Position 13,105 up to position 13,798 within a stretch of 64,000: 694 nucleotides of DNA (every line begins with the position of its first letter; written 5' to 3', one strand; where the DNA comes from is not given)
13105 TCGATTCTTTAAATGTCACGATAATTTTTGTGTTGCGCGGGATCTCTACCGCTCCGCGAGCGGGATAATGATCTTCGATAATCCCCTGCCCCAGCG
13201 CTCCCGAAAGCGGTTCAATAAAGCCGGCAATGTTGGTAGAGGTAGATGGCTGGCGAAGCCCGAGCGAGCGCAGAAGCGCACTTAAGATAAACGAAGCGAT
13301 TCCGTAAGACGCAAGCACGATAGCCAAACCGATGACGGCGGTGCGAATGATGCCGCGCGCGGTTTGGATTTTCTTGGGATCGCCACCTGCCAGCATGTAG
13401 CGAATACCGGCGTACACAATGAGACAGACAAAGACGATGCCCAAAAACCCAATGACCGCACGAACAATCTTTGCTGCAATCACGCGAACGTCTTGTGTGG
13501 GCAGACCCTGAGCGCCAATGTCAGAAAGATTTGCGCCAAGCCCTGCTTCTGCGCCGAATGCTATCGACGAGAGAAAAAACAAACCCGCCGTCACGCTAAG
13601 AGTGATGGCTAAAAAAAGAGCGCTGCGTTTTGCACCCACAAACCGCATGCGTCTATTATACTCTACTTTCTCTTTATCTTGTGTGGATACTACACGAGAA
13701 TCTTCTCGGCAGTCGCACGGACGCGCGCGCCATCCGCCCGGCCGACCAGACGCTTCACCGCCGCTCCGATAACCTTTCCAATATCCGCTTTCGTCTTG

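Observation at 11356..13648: Shared N-terminal module in the giant and 636-aa proteins: signal peptide plus two TM helices separated by a short charged loop (VirB2/TrbC-pilin-like topology)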

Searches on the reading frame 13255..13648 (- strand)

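Call 5: search_protein_families(library=pfam, proteins=[window:13255-13648:-], max_evalue=1)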
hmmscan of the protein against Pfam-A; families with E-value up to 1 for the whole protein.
window:13255-13648:- (131 aa): 5 families
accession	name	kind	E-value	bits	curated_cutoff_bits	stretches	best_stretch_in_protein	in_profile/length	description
PF18895.5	T4SS_pilin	-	2.5e-08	34.3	26.6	1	56-121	7-71/71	Type IV secretion system pilin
PF02308.21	MgtC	-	0.0075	17.1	31.4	1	18-126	31-109/121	MgtC family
PF00499.25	Oxidored_q3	-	0.025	14.8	33.2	0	8-31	13-36/146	NADH-ubiquinone/plastoquinone oxidoreductase chain 6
PF06664.17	WLS-like_TM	-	0.28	10.9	28.3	1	51-125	146-211/247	Wntless-like, transmembrane domain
PF15012.11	DUF4519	-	0.91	10.1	27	1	52-79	21-48/56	Domain of unknown function (DUF4519)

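Call 14: find_homologous_proteins(query=window:13255-13648:-, max_evalue=0.001)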
Query window:13255-13648:- (131 aa): 8 proteins with E <= 0.001 among 152 candidates.
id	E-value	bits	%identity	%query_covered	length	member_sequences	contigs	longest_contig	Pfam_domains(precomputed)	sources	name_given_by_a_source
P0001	4.7e-14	71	39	93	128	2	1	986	PF18895.6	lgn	-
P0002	4.9e-12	64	42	63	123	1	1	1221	PF18895.6,PF04956.19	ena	-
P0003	8.3e-12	63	53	50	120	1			PF18895.6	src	-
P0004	1.0e-10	60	43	66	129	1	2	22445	PF18895.6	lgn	-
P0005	1.1e-10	60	52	38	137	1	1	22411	PF18895.6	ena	-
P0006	4.2e-4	38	39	55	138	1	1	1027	PF18895.6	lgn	-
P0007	5.2e-4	38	31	86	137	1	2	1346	-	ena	-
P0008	8.1e-4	38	31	86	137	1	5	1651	-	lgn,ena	-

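Call 30: search_solved_structures(query=A1, max_evalue=10, show_alignments=2)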
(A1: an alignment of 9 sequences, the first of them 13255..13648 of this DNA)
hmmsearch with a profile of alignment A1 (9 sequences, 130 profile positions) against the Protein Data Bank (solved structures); distinct sequences matched with E-value up to 10: 1.
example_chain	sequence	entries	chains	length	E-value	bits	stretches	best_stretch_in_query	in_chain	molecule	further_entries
4ese_A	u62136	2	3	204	0.91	12.9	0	37-81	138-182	FMN-dependent NADH-azoreductase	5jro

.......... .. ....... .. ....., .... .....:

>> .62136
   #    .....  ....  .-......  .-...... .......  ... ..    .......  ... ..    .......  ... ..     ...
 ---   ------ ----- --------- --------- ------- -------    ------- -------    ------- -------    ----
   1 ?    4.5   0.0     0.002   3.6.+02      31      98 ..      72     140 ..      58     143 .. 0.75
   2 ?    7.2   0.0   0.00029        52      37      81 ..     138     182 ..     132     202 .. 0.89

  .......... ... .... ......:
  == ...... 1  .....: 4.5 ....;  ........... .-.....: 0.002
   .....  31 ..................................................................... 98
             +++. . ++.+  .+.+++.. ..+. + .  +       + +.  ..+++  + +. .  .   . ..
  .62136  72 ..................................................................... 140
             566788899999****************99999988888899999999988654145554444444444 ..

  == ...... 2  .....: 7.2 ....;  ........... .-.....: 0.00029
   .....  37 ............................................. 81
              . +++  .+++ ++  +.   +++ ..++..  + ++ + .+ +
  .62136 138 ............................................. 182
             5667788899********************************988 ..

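Call 31: search_protein_representatives(alignment_id=A1)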
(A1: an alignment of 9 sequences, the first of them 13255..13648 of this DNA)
Query: 9 sequences, 130 profile positions. Proteins with E-value up to 0.001 (for the whole library): 83526; up to 1e-10: 28092; up to 1e-30: 220. The best 150 are listed.
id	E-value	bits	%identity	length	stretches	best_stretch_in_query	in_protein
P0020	8.7e-79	278.2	-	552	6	49-122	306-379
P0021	1.9e-69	248.0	-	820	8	55-119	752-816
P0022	6.4e-67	239.8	-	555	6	1-118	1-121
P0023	3.4e-58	211.6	-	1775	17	51-121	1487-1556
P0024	5.3e-56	204.5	-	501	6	44-120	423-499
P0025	2.7e-53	195.7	-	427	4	41-119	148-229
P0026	3.1e-53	195.5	-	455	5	54-122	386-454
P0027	2.2e-52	192.8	-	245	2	11-128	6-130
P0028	7.0e-52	191.2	-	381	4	54-122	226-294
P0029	1.2e-51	190.3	-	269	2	42-125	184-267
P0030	1.5e-51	190.1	-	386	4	13-120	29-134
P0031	1.5e-50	186.8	-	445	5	50-116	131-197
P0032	7.5e-50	184.6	-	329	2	35-128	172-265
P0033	7.9e-49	181.3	-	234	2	38-122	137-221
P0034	1.1e-48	180.8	-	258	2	14-128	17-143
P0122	1.9e-33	131.5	-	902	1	5-128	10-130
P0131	4.9e-33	130.2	-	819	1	1-127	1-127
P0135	8.5e-33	129.4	-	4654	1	1-127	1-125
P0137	1.1e-32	129.0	-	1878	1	5-127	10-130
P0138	1.1e-32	129.0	-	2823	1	7-127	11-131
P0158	2.8e-32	127.8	-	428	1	3-127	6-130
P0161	2.9e-32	127.7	-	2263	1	4-127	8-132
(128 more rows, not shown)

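Call 55: predict_structure(alignment_id=A1)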
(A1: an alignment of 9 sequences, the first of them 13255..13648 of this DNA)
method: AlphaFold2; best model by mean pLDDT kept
length: 131 residues; sequences in the alignment: 9
mean_pLDDT: 72.9   pTM: 0.53
mean pLDDT of the five models: 72.9, 70.7, 68.4, 67.0, 66.5
residues with pLDDT >= 90: 27; 70-90: 50; 50-70: 33; < 50: 21
segments of 3 or more residues with pLDDT < 50: 1-3, 33-49
pLDDT, mean of each block of 10 residues (from residue 1): 53 68 59 46 46 68 83 90 89 92 93 87 77 49
secondary structure, 60 per line:
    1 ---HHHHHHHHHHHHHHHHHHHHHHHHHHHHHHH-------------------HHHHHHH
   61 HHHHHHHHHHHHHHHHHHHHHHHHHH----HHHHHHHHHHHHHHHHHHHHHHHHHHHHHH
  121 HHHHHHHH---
elements in order: H4-34 H54-86 H91-128

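Call 58: fold_search(model_id=the predicted structure, library=pdb)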
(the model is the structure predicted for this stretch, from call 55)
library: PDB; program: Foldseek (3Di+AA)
matches with E <= 10: 97; with E <= 0.001: 0
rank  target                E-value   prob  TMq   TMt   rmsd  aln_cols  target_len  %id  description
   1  5oql_H                1.3e+00  0.21  0.38  0.27  22.9       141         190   17  Cryo-EM structure of the 90S pre-ribosome from Chaetomium thermophilum (released 2017-10-11)
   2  3g6b_B                2.0e+00  0.14  0.32  0.23  26.9       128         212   15  Crystal structure of a Soluble Chemoreceptor from Thermotoga maritima Asn217Ile mutant (released 2009-07-28)
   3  8zar_C                2.3e+00  0.44  0.38  0.15   2.5        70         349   20  EmrAB-TolC MFS-type tripartite multidrug efflux pump FA (released 2025-04-30)
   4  3g67_B                2.3e+00  0.13  0.32  0.23  26.0       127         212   15  Crystal Structure of a Soluble Chemoreceptor from Thermotoga maritima (released 2009-07-28)
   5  6hdc_B                2.5e+00  0.18  0.40  0.24  11.1       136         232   17  Crystal structure of the potassium channel MtTMEM175 T38A variant in complex with a Nanobody-MBP fusion protein (released 2019-08-28)
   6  4h54_A                2.8e+00  0.15  0.32  0.16  18.6       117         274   14  Crystal structure of the diguanylate cyclase DgcZ (released 2013-07-03)
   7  3g67_A                3.0e+00  0.12  0.32  0.23  25.7       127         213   14  Crystal Structure of a Soluble Chemoreceptor from Thermotoga maritima (released 2009-07-28)
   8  1a91_MODEL_1_A        3.4e+00  0.47  0.43  0.65   2.9        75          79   13  SUBUNIT C OF THE F1FO ATP SYNTHASE OF ESCHERICHIA COLI; NMR, 10 STRUCTURES (released 1998-07-01)
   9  3g6b_A                3.6e+00  0.10  0.30  0.22  26.0       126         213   14  Crystal structure of a Soluble Chemoreceptor from Thermotoga maritima Asn217Ile mutant (released 2009-07-28)
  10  8zal_B                3.8e+00  0.38  0.41  0.17   2.2        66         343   20  EmrAB-TolC MFS-type tripartite multidrug efflux pump EA (released 2025-04-30)
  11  8zal_A                3.8e+00  0.23  0.37  0.15   2.8        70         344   20  EmrAB-TolC MFS-type tripartite multidrug efflux pump EA (released 2025-04-30)
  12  1nek_C                3.8e+00  0.07  0.27  0.28  10.2       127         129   22  Complex II (Succinate Dehydrogenase) From E. Coli with ubiquinone bound (released 2003-02-25)
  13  4ytm_G                3.8e+00  0.07  0.25  0.23   8.9       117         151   20  Crystal structure of Mitochondrial rhodoquinol-fumarate reductase from Ascaris suum with N-biphenyl-3-yl-2-(trifluorom (released 2015-08-05)
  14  7x0z_A                4.0e+00  0.13  0.41  0.12   8.9       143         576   11  Cryo-EM structure of human ABCD1 E630Q in the presence of ATP and Magnesium in outward-facing state (released 2023-03-22)
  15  8ivz_A                4.0e+00  0.11  0.30  0.25   7.0        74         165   14  Crystal structure of talin R7 in complex with KANK1 KN motif (released 2023-11-08)
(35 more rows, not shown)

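Call 61: search_protein_families(library=ncbifam, proteins=[window:13255-13648:-, P0002, P0004], max_evalue=1)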
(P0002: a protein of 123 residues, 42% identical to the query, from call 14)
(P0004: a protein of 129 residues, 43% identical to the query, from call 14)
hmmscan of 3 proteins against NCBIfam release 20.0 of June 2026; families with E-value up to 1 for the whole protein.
window:13255-13648:- (131 aa): 3 families
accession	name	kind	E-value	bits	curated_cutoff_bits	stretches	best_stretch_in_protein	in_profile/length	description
NF045849.1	ICE_MMCAP2_0565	equivalog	8.2e-07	28.6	40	1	56-124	11-79/80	Mbov_0395 family pilin-like conjugal transfer protein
NF008017.0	PRK10747.1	equivalog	0.35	9.7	608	1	71-128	6-64/398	protoheme IX biogenesis protein HemY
NF033137.0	SMR_qac_int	equivalog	0.91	10.1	188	0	103-129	27-53/109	Qac family quaternary ammonium compound efflux SMR transporter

P0002 (123 aa): 3 families
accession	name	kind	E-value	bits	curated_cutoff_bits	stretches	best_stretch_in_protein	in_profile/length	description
NF045849.1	ICE_MMCAP2_0565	equivalog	3e-11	42.8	40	1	45-117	7-79/80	Mbov_0395 family pilin-like conjugal transfer protein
NF009255.0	PRK12612.1-3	equivalog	0.011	16.4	112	1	55-109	7-60/92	putative monovalent cation/H+ antiporter subunit F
NF033486.1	harvest_ssl1498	equivalog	0.3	11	45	1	88-114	26-52/53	photosystem II assembly protein Psb34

P0004 (129 aa): 2 families
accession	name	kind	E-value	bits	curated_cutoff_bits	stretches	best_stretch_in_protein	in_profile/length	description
NF045849.1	ICE_MMCAP2_0565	equivalog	1.3e-07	31.1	40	1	51-116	13-78/80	Mbov_0395 family pilin-like conjugal transfer protein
NF033218.1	anchor_AmaP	equivalog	0.9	9.3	55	1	57-121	12-73/166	alkaline shock response membrane anchor protein AmaP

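Call 72: search_protein_families(library=pfam, proteins=[P0002], max_evalue=0.1)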
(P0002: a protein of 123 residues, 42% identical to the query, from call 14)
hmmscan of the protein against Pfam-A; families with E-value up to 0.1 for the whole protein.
P0002 (123 aa): 5 families
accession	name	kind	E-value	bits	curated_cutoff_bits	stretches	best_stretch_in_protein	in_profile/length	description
PF18895.5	T4SS_pilin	-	1.8e-10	41.2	26.6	1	48-114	6-71/71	Type IV secretion system pilin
PF04956.18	TrbC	-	8.2e-06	26.4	27.9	1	7-113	13-97/98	TrbC/VIRB2 pilin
PF05545.16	FixQ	-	0.0056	17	29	1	60-95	11-46/49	Cbb3-type cytochrome oxidase component FixQ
PF05987.18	DUF898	-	0.014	14.9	28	1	34-116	164-247/336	Bacterial protein of unknown function (DUF898)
PF19607.4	DUF6112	-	0.023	15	25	1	49-104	14-70/88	Family of unknown function (DUF6112)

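Call 87: search_protein_families(library=pfam, proteins=[P0122, P0131, P0158, P0137, P0161, P0138], max_evalue=0.001)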
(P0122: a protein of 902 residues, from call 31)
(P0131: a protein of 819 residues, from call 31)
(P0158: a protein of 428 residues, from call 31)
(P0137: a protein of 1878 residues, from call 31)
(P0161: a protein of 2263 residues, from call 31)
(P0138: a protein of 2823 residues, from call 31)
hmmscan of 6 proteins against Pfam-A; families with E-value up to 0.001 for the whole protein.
P0122 (902 aa): 3 families
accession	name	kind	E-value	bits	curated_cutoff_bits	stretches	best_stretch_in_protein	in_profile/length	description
PF01833.30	TIG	-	1.4e-12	47.9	20.9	1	549-623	11-84/84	IPT/TIG domain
PF17957.7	Big_7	-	1.8e-09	38.5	24.1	1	277-352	1-70/70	Bacterial Ig domain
PF18895.5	T4SS_pilin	-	5.2e-09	36.5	26.6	1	52-120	4-71/71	Type IV secretion system pilin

P0131 (819 aa): 3 families
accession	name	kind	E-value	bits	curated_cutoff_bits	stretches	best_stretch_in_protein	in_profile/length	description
PF01833.30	TIG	-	2.5e-10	40.7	20.9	0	658-698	1-45/84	IPT/TIG domain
PF18895.5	T4SS_pilin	-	6.3e-09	36.2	26.6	1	54-118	8-71/71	Type IV secretion system pilin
PF13205.12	Big_5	-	9.8e-06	26.7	23.6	0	167-276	23-105/105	Bacterial Ig-like domain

P0158 (428 aa): 1 family
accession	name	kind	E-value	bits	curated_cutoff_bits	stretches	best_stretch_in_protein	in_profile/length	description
PF18895.5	T4SS_pilin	-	1.5e-08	35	26.6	1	52-121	3-71/71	Type IV secretion system pilin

P0137 (1878 aa): 5 families
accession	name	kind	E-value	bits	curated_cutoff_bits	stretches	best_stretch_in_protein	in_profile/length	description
PF01833.30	TIG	-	3.5e-15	56.2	20.9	1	753-832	3-82/84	IPT/TIG domain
PF13205.12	Big_5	-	1.8e-10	41.9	23.6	0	1341-1439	11-94/105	Bacterial Ig-like domain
PF13385.13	Laminin_G_3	-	5e-08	33.7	27.6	1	1107-1231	18-145/151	Concanavalin A-like lectin/glucanases superfamily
PF18895.5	T4SS_pilin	-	1.2e-07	32.1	26.6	1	57-121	8-71/71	Type IV secretion system pilin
PF17957.7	Big_7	-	9e-05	23.5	24.1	1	307-382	1-70/70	Bacterial Ig domain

P0161 (2263 aa): 3 families
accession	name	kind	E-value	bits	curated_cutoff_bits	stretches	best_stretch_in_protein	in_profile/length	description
PF13205.12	Big_5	-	3.5e-19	69.9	23.6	0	169-267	22-105/105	Bacterial Ig-like domain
PF01833.30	TIG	-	4.2e-17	62.4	20.9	3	427-495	2-67/84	IPT/TIG domain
PF18895.5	T4SS_pilin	-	1.4e-09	38.3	26.6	1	66-123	15-71/71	Type IV secretion system pilin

P0138 (2823 aa): 4 families
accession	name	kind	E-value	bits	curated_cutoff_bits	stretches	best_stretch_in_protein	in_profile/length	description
PF13205.12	Big_5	-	6.6e-18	65.8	23.6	0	174-230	23-80/105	Bacterial Ig-like domain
PF17957.7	Big_7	-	2.9e-10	41.1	24.1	1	281-352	1-65/70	Bacterial Ig domain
PF18895.5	T4SS_pilin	-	1.2e-09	38.5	26.6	1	53-122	3-71/71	Type IV secretion system pilin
PF13948.11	DUF4215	-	5.2e-06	27.1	27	2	1326-1354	19-46/47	Domain of unknown function (DUF4215)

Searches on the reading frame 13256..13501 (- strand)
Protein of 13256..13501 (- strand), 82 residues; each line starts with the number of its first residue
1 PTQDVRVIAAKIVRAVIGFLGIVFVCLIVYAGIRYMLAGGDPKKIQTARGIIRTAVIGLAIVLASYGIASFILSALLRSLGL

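Call 60: search_dna_similar(query=window:13256-13501:-, collection=plasmids, mode=protein, max_evalue=1, max_rows=25)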
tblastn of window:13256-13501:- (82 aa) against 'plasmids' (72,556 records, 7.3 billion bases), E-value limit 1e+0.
Records with a match: 1; places in all: 1; records where one place covers at least 80% of the query: 0.
Best place of each record, by identity: <60% 1.
By first word of the organism name: Pontibacillus 1.
By predicted mobility (MOB-suite, as given by PLSDB): non-mobilizable 1.
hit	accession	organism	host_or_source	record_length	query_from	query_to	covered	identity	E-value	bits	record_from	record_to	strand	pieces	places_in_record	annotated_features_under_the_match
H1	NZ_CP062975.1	Pontibacillus sp. ALD_SL1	mangrove mud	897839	20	75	68%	42.1%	6e-4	43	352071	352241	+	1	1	Mbov_0395 family pilin-like conjugal transfer protein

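Call 62: get_annotated_region(hit=H1, flank=12000)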
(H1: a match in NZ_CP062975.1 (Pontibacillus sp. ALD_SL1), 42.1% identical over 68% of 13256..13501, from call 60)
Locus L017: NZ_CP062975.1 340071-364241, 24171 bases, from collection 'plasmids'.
description: Pontibacillus sp. ALD_SL1 plasmid unnamed, complete sequence
organism: Pontibacillus sp. ALD_SL1 (NCBI taxid 2777185)
taxonomy: Bacteria; Bacillota; Bacilli; Bacillales; Bacillaceae; Pontibacillus; Pontibacillus sp. ALD SL1
host: -; source: mangrove mud; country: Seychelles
typing (MOB-suite, as given by PLSDB): non-mobilizable
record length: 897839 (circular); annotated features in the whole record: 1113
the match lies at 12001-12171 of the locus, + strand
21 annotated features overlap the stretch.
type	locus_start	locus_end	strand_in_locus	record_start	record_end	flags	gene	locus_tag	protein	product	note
CDS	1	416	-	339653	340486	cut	-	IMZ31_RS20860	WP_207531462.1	sigma factor-like helix-turn-helix DNA-binding protein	GO:0006352 - DNA-templated transcription initiation [Evidence IEA]; GO:0006355 - regulation of DNA-templated ...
CDS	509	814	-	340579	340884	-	-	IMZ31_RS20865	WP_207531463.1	hypothetical protein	-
CDS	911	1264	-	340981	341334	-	-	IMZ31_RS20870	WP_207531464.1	hypothetical protein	-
CDS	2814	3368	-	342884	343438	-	-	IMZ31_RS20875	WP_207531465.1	hypothetical protein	-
CDS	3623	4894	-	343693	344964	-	-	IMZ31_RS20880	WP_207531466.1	hypothetical protein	-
CDS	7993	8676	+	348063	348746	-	-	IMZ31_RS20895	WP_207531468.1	chemotaxis protein CheW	GO:0006935 - chemotaxis [Evidence IEA]; GO:0007165 - signal transduction [Evidence IEA]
CDS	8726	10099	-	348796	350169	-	-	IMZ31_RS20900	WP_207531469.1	hypothetical protein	-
CDS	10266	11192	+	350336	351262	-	-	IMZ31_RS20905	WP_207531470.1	hypothetical protein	-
CDS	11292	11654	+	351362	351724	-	-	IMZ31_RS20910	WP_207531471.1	hypothetical protein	-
CDS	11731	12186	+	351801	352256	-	-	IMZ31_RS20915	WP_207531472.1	Mbov_0395 family pilin-like conjugal transfer protein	-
CDS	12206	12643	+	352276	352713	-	-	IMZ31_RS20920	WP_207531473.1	hypothetical protein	-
CDS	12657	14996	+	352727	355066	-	-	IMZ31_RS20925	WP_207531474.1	hypothetical protein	-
CDS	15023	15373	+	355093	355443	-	-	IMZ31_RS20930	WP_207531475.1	hypothetical protein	-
CDS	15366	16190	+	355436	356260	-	-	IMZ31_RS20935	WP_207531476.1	hypothetical protein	-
CDS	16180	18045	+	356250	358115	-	-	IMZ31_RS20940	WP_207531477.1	VirB4-like conjugal transfer ATPase, CD1110 family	-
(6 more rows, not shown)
